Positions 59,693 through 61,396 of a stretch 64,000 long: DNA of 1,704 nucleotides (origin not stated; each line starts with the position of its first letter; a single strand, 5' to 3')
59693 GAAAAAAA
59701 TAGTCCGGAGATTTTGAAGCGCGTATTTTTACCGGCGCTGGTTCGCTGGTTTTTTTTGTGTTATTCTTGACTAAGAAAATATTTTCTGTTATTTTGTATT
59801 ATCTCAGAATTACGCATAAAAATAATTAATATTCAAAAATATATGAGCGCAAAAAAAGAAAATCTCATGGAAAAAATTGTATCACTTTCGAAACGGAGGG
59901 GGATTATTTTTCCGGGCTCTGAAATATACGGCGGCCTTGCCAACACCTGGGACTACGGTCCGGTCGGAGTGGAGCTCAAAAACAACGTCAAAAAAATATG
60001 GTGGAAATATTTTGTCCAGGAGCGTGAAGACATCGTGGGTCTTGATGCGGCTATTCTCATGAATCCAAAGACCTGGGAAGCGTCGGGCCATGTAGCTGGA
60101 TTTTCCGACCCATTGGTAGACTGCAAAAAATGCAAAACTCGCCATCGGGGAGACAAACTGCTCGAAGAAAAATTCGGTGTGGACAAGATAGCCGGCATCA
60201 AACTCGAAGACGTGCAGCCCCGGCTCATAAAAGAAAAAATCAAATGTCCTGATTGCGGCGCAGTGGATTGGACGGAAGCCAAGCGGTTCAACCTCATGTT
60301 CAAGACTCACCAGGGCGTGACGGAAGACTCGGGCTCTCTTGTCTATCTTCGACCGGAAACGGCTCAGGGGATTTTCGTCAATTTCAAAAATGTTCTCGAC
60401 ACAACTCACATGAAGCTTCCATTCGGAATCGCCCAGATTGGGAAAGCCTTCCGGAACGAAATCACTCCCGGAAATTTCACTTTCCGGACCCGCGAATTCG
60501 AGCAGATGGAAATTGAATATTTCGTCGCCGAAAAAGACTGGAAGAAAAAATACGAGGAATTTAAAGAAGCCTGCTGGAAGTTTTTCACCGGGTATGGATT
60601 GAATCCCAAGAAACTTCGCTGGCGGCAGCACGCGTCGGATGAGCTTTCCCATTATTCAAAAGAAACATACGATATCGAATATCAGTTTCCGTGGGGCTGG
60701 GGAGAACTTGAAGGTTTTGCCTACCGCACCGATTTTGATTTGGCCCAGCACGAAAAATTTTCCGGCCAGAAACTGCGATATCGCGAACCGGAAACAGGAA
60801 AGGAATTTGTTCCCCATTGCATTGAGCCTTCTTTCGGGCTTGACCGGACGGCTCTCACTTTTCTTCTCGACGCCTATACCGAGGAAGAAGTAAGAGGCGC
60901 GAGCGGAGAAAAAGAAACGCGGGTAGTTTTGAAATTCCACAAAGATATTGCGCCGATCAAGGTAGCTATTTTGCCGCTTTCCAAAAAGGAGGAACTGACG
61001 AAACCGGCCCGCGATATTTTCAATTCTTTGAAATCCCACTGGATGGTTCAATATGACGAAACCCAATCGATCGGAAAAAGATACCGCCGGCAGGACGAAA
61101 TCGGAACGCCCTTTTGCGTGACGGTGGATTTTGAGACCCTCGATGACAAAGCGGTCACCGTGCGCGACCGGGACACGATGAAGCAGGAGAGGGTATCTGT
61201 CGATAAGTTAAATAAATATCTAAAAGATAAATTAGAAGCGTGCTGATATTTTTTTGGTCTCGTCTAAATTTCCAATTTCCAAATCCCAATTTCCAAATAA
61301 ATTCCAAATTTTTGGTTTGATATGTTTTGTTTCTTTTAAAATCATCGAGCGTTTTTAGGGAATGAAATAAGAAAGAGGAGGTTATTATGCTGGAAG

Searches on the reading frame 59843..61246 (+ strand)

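Call 16: search_protein_families(library=pfam, proteins=[window:59843-61246:+], max_evalue=0.001)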
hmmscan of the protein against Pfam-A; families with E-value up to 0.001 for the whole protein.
window:59843-61246:+ (467 aa): 2 families
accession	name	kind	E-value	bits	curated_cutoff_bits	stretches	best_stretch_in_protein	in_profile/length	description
PF03129.25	HGTP_anticodon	-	7.2e-23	81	21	1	373-462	1-93/94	Anticodon binding domain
PF00587.30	tRNA-synt_2b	-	1.5e-10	41.9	29.3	1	164-336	8-171/179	tRNA synthetase class II core domain (G, H, P, S and T)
